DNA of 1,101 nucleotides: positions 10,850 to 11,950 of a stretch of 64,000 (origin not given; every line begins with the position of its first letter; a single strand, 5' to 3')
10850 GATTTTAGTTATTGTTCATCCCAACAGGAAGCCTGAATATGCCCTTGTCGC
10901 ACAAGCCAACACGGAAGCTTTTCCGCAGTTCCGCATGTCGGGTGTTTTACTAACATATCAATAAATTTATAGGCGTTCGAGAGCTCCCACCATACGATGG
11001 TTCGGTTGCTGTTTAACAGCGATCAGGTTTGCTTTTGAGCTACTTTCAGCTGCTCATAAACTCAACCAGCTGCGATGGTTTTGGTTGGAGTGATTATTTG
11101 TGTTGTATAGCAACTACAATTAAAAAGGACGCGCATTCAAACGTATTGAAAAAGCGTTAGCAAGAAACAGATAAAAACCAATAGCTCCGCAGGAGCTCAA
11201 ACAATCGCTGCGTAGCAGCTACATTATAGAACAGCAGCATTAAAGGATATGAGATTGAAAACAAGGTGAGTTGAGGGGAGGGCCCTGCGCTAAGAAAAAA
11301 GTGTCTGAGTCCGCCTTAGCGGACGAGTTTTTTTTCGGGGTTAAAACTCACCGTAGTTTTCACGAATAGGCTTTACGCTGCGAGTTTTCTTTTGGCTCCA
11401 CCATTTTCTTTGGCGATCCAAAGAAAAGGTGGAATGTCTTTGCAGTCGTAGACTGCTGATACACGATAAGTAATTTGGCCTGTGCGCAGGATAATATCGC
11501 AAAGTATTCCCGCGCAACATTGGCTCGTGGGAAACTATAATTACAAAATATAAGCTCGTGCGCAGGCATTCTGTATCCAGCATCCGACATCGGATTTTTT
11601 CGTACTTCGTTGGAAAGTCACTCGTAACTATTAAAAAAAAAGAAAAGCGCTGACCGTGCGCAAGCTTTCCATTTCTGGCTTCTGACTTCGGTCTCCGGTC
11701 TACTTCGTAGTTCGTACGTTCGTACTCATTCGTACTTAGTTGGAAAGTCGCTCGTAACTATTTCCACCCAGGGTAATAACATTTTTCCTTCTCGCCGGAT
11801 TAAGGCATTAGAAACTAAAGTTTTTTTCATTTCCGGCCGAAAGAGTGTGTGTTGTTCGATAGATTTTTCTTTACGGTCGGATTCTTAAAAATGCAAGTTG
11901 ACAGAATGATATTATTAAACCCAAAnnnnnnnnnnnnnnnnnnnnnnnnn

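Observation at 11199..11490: Two-copy ~270-290 nt element with conserved blocks and compensatory helix changes (second copy 34119-34385)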

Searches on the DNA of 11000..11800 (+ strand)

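Call 5: search_rna_families(source=window, start=11000, end=11800, threshold=evalue, max_evalue=10, show_alignments=3)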
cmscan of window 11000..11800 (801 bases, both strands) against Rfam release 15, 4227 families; matches with E-value up to 10: 1.
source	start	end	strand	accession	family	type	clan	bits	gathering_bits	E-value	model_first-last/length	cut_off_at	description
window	11069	11136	+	RF00270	SNORD61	Gene; snRNA; snoRNA; CD-box;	CL00067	17.9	43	9.7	1-72/72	no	Small nucleolar RNA SNORD61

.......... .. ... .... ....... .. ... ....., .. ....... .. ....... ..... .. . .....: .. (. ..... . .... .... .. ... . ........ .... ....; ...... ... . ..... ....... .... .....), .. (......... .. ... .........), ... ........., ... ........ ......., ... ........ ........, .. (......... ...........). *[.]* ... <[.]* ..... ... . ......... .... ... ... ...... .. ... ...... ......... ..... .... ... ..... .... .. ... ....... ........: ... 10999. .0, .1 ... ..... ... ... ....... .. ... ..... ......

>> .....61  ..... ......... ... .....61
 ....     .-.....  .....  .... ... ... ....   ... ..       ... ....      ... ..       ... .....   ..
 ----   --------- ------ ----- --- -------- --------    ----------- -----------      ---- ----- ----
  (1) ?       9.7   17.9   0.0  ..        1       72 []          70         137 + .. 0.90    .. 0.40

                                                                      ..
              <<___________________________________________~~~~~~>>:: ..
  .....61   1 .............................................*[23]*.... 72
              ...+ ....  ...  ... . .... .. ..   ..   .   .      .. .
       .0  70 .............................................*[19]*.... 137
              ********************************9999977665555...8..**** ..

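Call 20: search_dna_similar(query=window:11150-11560:+, collection=plasmids, mode=distant, max_evalue=0.01)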
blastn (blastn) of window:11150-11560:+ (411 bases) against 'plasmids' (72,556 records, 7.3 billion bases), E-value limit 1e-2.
No match.

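Call 21: search_dna_similar(query=window:11150-11560:+, collection=phages, mode=distant, max_evalue=0.01)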
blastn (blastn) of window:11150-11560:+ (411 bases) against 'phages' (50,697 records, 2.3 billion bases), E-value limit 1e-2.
No match.

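Call 73: build_rna_model(alignment_id=A5, structure=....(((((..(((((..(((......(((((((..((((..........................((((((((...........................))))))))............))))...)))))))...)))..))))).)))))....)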
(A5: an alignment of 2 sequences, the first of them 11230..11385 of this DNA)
Model R1 built from alignment A5 (2 sequences, 158 columns); structure: as given.
model positions 158; base pairs 32; branch points 0; effective number of sequences 1.11; information 0.591 bits per position. Calibrated on 0.2 Mb of random sequence (short: E-values are rough).
structure used (alignment columns):
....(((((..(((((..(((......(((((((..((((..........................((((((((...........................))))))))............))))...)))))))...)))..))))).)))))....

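Call 74: search_with_rna_model(model_id=R1, source=window, filters=off, max_evalue=10)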
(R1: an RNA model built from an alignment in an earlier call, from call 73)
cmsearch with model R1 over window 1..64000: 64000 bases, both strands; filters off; matches with E-value up to 10: 40.
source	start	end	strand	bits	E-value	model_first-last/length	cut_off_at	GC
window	34149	34302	+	183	1.4e-43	1-158/158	no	0.44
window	11230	11385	+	180.9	4.7e-43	1-158/158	no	0.46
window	40294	40386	-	13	0.16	1-158/158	no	0.4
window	28272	28307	+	11.2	0.45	65-121/158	no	0.17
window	14360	14378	-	11.2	0.46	1-158/158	no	0.53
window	46784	46820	+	10.3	0.74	1-158/158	no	0.27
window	37213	37274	+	9.8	0.99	1-158/158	no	0.47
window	59057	59129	+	9.7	1.1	1-158/158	no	0.34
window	17236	17308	+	8.9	1.7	1-158/158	no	0.47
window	4150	4220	+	8.5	2.2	1-158/158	no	0.35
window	2800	2887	-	8.4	2.2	1-158/158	no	0.44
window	59630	59718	-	7.9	2.9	1-158/158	no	0.34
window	39184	39235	-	7.9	3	1-158/158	no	0.42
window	18777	18832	+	7.8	3.2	1-158/158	no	0.34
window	21777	21849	-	7.8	3.2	44-121/158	no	0.29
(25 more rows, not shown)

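Call 75: search_with_rna_model(model_id=R1, sources=[L070, L073, L074, L075, L076, L079, L080, L081, L082, L083, L084, L085, L086, L087, L088, L089, L090, L091, L092, L093], max_evalue=10)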
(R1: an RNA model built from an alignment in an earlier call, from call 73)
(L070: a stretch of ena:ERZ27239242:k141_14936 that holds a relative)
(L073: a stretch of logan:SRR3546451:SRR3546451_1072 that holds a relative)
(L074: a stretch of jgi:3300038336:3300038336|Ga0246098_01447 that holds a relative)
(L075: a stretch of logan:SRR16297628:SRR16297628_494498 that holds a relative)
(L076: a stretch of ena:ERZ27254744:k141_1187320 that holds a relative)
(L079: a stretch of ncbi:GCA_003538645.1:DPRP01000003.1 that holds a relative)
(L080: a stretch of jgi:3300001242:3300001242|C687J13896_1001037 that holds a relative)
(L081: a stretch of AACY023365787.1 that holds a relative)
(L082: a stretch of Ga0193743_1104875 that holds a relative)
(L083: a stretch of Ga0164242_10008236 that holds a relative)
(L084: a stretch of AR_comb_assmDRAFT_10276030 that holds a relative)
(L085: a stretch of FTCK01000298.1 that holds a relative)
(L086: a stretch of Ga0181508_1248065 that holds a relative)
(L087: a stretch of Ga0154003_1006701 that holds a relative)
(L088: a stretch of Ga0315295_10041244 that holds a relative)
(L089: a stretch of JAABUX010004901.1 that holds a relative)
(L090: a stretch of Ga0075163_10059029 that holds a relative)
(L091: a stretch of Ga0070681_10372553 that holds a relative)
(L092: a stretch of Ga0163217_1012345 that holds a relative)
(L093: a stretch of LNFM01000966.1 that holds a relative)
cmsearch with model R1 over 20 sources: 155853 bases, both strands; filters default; matches with E-value up to 10: 5.
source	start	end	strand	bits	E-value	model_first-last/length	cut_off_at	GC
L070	8938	9017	-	10.9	1.3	1-158/158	no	0.4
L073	1556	1635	-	10.9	1.3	1-158/158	no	0.4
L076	1592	1675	+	8.3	5.7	1-158/158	no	0.35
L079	1592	1675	+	8.3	5.7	1-158/158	no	0.35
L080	1592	1675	+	8.3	5.7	1-158/158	no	0.35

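Call 79: search_with_rna_model(model_id=R1, sources=[L094, L095, L096, L097], filters=off, max_evalue=1)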
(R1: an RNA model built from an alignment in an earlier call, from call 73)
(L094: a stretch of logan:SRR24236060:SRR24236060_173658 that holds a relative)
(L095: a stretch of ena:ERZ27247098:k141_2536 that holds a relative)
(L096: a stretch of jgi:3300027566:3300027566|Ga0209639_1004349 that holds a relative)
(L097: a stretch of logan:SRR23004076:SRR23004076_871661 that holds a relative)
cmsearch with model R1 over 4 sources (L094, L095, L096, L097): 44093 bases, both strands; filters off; matches with E-value up to 1: 2.
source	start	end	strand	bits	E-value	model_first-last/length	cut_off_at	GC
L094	1409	1474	-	10.4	0.5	1-158/158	no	0.41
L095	863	918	+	9.9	0.67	1-158/158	no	0.48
